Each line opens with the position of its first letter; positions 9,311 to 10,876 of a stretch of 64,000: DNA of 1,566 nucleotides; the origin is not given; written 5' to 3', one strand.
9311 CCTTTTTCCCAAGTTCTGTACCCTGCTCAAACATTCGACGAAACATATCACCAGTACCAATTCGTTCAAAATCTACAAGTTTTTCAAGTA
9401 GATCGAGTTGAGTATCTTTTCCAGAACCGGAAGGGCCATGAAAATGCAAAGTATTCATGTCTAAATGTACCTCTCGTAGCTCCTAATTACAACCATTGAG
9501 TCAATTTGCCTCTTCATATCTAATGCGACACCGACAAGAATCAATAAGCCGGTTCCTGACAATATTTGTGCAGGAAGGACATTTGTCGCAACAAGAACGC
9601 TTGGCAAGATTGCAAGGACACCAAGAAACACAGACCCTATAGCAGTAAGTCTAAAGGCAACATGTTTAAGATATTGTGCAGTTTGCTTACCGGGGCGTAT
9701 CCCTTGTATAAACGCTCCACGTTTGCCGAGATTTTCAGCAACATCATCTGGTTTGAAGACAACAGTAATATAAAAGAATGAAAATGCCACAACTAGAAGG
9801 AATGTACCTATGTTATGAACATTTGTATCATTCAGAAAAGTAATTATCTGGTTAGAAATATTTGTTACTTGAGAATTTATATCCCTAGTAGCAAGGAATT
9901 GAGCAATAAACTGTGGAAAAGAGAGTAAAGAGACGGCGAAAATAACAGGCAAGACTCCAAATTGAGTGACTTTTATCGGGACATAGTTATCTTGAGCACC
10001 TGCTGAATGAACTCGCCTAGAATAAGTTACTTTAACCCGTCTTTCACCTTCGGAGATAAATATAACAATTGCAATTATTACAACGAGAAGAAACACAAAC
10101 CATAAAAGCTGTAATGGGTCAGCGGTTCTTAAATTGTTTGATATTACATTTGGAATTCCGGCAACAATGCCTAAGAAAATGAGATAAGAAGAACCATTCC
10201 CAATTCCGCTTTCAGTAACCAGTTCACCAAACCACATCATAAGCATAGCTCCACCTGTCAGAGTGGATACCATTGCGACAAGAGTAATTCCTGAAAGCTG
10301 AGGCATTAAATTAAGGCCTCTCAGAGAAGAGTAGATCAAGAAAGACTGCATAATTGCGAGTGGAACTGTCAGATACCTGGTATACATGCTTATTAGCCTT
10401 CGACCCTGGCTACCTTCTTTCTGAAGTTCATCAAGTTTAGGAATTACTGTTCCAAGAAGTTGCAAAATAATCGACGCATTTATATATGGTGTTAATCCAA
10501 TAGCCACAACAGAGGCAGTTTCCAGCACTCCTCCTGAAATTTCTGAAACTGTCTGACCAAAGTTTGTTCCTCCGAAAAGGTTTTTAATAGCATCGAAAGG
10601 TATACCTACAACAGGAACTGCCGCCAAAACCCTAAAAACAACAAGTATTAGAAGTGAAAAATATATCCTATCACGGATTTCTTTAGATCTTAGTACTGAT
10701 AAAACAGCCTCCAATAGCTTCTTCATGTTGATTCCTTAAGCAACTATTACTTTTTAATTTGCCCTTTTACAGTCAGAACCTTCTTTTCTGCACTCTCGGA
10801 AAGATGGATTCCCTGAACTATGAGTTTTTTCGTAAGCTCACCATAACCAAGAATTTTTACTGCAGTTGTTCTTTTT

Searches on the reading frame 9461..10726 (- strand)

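Call 7: search_protein_families(library=pfam, max_evalue=0.01, proteins=[window:9461-10726:-])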
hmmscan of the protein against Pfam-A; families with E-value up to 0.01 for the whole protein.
window:9461-10726:- (421 aa): 1 family
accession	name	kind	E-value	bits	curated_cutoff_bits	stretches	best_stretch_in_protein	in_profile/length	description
PF00344.25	SecY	-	2.7e-97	326.3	32.2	1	72-404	1-305/306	SecY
